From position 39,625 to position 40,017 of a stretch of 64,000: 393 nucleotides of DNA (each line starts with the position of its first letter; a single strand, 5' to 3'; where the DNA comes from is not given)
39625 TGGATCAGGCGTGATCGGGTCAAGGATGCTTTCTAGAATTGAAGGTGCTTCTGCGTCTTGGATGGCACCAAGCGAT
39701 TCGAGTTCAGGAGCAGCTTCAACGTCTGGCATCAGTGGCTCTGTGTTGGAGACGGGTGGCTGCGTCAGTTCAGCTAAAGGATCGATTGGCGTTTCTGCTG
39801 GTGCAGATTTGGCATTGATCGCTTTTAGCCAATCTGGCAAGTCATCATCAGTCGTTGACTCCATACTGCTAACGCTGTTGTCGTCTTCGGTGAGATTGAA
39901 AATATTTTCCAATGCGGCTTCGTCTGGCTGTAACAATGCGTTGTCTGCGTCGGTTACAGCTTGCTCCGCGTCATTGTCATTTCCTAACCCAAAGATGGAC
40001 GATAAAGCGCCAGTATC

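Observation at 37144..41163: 1339-aa TPR protein whose ~1000-aa acidic core carries nine P-D-W-L-type motifs and ELPTLDA repeats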

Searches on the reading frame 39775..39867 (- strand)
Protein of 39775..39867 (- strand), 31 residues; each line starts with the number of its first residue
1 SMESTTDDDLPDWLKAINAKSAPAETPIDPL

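Call 47: search_protein_representatives(alignment_id=A2)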
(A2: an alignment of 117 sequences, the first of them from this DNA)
Query: 117 sequences, 31 profile positions. Proteins with E-value up to 0.001 (for the whole library): 884; up to 1e-10: 334; up to 1e-30: 29. The best 150 are listed.
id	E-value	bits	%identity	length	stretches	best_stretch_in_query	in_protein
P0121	5.1e-56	198.2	-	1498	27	2-29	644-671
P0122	9.0e-46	166.1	-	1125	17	1-31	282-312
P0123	4.3e-44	160.8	-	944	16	2-30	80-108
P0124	2.5e-42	155.4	-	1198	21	2-30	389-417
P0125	9.5e-41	150.4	-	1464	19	2-30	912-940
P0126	4.7e-40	148.2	-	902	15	2-31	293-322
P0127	1.9e-39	146.4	-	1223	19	2-30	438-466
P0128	2.1e-39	146.2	-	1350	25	1-30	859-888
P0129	2.7e-39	145.9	-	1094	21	2-30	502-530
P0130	4.9e-38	141.9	-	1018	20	1-30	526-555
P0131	3.6e-37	139.2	-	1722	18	2-30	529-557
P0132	5.5e-37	138.6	-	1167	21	1-30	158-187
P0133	1.6e-36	137.2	-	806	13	3-30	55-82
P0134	6.4e-36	135.3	-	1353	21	4-29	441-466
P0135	1.1e-35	134.5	-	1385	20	1-30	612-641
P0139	3.7e-34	129.8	-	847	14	5-29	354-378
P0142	1.8e-33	127.7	-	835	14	1-29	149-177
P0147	7.1e-32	122.6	-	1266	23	1-26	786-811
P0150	3.3e-30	117.5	-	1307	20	5-26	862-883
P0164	4.4e-28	110.8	-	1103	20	2-27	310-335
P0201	2.2e-23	96.1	-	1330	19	3-29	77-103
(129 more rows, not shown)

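Call 49: list_cluster_members(proteins=[P0122, P0124, P0132, P0142, P0147, P0164, P0201, P0139, P0150, P0121])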
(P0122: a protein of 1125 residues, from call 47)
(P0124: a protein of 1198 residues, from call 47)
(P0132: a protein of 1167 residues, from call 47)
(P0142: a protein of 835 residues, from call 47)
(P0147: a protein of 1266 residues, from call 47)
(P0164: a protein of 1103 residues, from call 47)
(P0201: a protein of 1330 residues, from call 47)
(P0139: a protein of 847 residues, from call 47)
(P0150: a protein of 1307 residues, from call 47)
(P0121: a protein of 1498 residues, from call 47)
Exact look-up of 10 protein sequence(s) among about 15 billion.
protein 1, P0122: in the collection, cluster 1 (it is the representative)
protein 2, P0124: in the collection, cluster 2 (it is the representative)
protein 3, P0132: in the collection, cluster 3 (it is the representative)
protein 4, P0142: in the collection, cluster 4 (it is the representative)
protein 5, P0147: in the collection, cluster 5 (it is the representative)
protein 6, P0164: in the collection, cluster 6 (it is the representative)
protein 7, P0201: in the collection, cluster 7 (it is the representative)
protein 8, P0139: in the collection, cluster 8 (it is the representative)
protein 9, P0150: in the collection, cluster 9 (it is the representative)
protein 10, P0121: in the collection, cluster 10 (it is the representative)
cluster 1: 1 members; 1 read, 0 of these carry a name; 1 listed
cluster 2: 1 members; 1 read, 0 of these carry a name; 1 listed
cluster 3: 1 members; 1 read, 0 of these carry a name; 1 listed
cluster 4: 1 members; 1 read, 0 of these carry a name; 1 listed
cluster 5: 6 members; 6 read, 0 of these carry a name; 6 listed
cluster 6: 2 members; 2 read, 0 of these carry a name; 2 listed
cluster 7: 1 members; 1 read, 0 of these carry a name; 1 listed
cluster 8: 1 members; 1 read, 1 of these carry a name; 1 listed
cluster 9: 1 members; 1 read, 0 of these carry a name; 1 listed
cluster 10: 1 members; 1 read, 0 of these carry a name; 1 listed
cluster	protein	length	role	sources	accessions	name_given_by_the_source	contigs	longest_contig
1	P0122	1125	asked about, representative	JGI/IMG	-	-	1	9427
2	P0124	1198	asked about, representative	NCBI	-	-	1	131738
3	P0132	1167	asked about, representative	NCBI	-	-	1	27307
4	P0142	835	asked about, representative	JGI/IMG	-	-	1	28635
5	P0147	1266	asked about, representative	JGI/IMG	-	-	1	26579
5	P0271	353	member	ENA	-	-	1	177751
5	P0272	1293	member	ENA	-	-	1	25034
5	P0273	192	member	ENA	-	-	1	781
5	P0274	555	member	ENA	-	-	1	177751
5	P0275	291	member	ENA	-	-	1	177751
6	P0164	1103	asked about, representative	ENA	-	-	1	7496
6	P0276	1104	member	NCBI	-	-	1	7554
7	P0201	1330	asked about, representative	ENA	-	-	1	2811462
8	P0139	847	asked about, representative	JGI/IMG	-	hypothetical protein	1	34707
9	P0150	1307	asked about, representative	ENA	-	-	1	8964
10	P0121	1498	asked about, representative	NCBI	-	-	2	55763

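Call 55: search_protein_families(library=pfam, proteins=[P0132, P0124, P0139, P0147, P0201], max_evalue=0.01)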
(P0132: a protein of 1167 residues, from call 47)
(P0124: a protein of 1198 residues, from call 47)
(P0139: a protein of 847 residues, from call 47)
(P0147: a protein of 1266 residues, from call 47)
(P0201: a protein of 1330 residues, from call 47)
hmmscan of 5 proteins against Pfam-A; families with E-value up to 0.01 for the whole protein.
P0132 (1167 aa): 7 families
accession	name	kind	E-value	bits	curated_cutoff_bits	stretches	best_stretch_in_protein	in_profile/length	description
PF13240.11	Zn_Ribbon_1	-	3.1e-12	46.3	25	2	4-25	2-23/23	zinc-ribbon domain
PF12773.13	DZR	-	3.5e-10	40.3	27.3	1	4-50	1-45/45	Double zinc ribbon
PF24463.1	DUF7577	-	7.1e-10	38.8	28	2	2-24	3-25/27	Domain of unknown function (DUF7577)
PF13248.11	Zn_ribbon_3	-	3.9e-09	36.1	27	1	1-24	2-25/26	zinc-ribbon domain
PF18912.6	DZR_2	-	0.0013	19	27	1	3-49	9-55/56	Double zinc ribbon domain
PF11874.13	DUF3394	-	0.0054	16.8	28.2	0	923-994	33-101/181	Domain of unknown function (DUF3394)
PF10122.14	Zn_ribbon_Com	-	0.0087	15.9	22.9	0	29-41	24-36/52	Mu-like prophage protein Com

P0124 (1198 aa): 3 families
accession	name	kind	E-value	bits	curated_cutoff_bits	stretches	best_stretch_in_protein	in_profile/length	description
PF24460.1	DUF7575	-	0.0011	18.8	28.5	1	4-27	4-27/28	Domain of unknown function (DUF7575)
PF12773.13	DZR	-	0.0064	17.1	27.3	0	6-27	1-22/45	Double zinc ribbon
PF07647.24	SAM_2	-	0.0079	16.8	20.5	0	116-132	5-21/66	SAM domain (Sterile alpha motif)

P0139 (847 aa): 8 families
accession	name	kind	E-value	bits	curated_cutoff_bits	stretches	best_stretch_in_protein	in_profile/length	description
PF13176.12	TPR_7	-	7.3e-05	23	27.9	0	768-792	3-27/36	Tetratricopeptide repeat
PF14619.11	SnAC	-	0.00017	22.5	27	0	509-538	19-46/72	Snf2-ATP coupling, chromatin remodelling complex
PF07719.23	TPR_2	-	0.00034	21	27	1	818-843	4-29/34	Tetratricopeptide repeat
PF00515.34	TPR_1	-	0.0028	17.8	27.8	1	821-844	7-30/34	Tetratricopeptide repeat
PF13424.12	TPR_12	-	0.0033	18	30.1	0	817-845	6-33/77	Tetratricopeptide repeat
PF13414.12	TPR_11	-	0.005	16.9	26.8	0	822-843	1-22/42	TPR repeat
PF13432.12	TPR_16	-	0.0091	16.9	32.7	0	822-843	4-25/65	Tetratricopeptide repeat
PF13181.12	TPR_8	-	0.0093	16.5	25.7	0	818-843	4-29/34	Tetratricopeptide repeat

P0147 (1266 aa): 4 families
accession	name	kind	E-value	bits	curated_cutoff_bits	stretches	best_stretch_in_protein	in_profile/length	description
PF13240.11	Zn_Ribbon_1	-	5.8e-06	26.4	25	1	6-27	2-23/23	zinc-ribbon domain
PF08109.16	Antimicrobial14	-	0.00015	22.2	22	0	619-632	8-23/31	Lactocin 705 family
PF12773.13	DZR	-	0.00021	21.9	27.3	1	6-27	1-22/45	Double zinc ribbon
PF24463.1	DUF7577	-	0.009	16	28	0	5-27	4-26/27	Domain of unknown function (DUF7577)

P0201 (1330 aa): 2 families
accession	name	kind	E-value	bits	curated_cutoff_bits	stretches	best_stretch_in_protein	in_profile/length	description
PF13240.11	Zn_Ribbon_1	-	1.2e-05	25.3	25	1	2-24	1-23/23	zinc-ribbon domain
PF12773.13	DZR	-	0.0087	16.7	27.3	0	3-25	1-23/45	Double zinc ribbon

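Call 57: find_encoding_contigs(protein=P0124, flank=10000, max_places=2)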
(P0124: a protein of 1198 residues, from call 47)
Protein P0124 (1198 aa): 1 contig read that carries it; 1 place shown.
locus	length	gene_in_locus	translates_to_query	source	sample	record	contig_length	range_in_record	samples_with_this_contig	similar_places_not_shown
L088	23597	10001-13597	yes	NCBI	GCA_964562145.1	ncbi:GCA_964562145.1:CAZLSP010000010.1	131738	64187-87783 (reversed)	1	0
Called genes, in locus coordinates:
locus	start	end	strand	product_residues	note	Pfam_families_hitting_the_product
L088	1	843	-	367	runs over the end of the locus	PF02653:BPD_transp_2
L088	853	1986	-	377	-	PF02653:BPD_transp_2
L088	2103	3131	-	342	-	PF02608:Bmp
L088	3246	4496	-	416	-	PF01306:LacY_symp (weak), PF07690:MFS_1, PF13347:MFS_2, PF03209:PUCC, PF07690:MFS_1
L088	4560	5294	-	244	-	PF01746:tRNA_m1G_MT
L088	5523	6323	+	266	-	PF01975:SurE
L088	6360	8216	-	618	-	PF07676:PD40 (faint), PF26549:Tricorn_N (faint), PF26550:Tricorn_2nd (faint), PF20434:BD-FAE, PF12146:Hydrolase_4 (faint), PF00326:Peptidase_S9, PF01738:DLH (weak)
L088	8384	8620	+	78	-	-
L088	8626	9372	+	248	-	PF20539:DUF6754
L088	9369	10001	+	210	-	-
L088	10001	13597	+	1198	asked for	-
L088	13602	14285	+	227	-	-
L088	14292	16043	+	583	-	PF13941:MutL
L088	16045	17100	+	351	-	-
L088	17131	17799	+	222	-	-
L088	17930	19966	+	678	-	PF00069:Pkinase, PF07714:PK_Tyr_Ser-Thr, PF01636:APH (faint), PF03109:ABC1 (weak), PF26549:Tricorn_N (faint)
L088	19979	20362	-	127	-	PF22746:SHOCT-like_DUF2089-C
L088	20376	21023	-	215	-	PF22746:SHOCT-like_DUF2089-C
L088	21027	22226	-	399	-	PF22746:SHOCT-like_DUF2089-C (weak)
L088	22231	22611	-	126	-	PF22747:Zn_ribbon_DUF2089, PF09862:DUF2089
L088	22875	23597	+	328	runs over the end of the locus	PF01544:CorA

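Call 65: find_encoding_contigs(protein=P0139, flank=8000, max_places=1)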
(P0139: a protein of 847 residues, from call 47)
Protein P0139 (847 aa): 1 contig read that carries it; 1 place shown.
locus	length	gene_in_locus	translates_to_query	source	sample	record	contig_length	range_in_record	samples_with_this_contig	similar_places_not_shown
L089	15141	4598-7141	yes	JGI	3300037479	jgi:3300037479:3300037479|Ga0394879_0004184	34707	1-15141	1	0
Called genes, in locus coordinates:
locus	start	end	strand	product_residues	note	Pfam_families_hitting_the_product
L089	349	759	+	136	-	-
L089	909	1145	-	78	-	PF04014:MazE_antitoxin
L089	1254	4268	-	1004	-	PF00005:ABC_tran (faint), PF02463:SMC_N (faint), PF13191:AAA_16 (faint), PF13304:AAA_21 (faint), PF13476:AAA_23 (faint), PF13555:AAA_29 (faint), PF17760:UvrA_inter, PF17755:UvrA_DNA-bind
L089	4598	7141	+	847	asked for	-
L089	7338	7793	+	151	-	PF00334:NDK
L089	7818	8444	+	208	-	-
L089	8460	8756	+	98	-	-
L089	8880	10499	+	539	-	PF08543:Phos_pyr_kin (faint), PF03853:YjeF_N, PF01256:Carb_kinase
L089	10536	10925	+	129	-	-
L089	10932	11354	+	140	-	PF01844:HNH, PF14279:HNH_5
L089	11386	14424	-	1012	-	PF03704:BTAD, PF00931:NB-ARC, PF13191:AAA_16 (weak), PF13401:AAA_22 (weak), PF17874:TPR_MalT, PF13424:TPR_12, PF13374:TPR_10, PF13424:TPR_12, +4 more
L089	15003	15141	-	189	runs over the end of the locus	PF00156:Pribosyltran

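Call 66: find_encoding_contigs(protein=P0201, flank=8000, max_places=1)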
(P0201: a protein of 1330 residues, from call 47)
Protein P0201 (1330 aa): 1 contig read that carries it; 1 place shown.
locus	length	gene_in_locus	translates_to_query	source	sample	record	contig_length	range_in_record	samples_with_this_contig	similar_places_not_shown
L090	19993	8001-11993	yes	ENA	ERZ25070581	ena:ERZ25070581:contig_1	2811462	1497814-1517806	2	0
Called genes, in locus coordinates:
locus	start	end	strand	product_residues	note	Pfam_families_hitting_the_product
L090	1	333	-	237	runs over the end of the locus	PF02527:GidB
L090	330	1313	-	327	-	PF07719:TPR_2 (faint), PF13428:TPR_14 (faint), PF13432:TPR_16 (weak), PF14559:TPR_19 (faint)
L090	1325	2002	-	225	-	PF07719:TPR_2 (faint), PF13424:TPR_12 (faint), PF13428:TPR_14 (faint)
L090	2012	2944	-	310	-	PF04055:Radical_SAM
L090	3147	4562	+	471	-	PF18073:Zn_ribbon_LapB, PF13481:AAA_25, PF03796:DnaB_C (faint), PF06745:ATPase, PF23442:DUF7125 (faint), PF13541:ChlI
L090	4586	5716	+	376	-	PF27675:YCF81_N, PF01850:PIN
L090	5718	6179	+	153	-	PF02580:Tyr_Deacylase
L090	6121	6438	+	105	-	-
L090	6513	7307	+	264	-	PF20539:DUF6754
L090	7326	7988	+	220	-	-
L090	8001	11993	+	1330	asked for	PF13240:Zn_Ribbon_1 (faint)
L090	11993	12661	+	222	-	-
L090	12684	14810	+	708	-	PF13941:MutL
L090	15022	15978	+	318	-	PF00480:ROK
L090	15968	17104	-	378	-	PF02417:Chromate_transp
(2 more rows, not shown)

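Call 73: search_protein_families(library=pfam, proteins=[L088:8384-8620:+, L088:9369-10001:+, L088:13602-14285:+, L088:14292-16043:+, L088:16045-17100:+, L088:17131-17799:+], max_evalue=1)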
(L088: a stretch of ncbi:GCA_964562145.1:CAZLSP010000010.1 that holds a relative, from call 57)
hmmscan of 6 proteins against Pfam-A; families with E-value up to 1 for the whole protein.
L088:8384-8620:+ (78 aa): 0 families

L088:9369-10001:+ (210 aa): 1 family
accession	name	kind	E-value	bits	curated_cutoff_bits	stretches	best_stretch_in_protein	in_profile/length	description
PF02038.21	ATP1G1_PLM_MAT8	-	0.86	9.5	26.9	1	45-71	19-46/48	ATP1G1/PLM/MAT8 family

L088:13602-14285:+ (227 aa): 0 families

L088:14292-16043:+ (583 aa): 1 family
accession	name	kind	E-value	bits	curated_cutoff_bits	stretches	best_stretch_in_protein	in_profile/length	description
PF13941.12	MutL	-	1.2e-53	183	27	1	12-464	2-446/450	MutL protein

L088:16045-17100:+ (351 aa): 3 families
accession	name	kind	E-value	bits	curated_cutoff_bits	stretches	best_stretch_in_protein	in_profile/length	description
PF13375.12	RnfC_N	-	0.00021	21.7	25.6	1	66-108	41-83/101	RnfC Barrel sandwich hybrid domain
PF00364.28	Biotin_lipoyl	-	0.15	12.4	22.1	0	67-104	17-55/73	Biotin-requiring enzyme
PF01551.29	Peptidase_M23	-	0.45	11.2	28.7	0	50-86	37-72/96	Peptidase family M23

L088:17131-17799:+ (222 aa): 1 family
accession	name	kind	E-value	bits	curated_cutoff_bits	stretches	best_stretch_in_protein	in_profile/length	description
PF11857.13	DUF3377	-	0.074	13.4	26.5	1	37-73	21-56/72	Domain of unknown function (DUF3377)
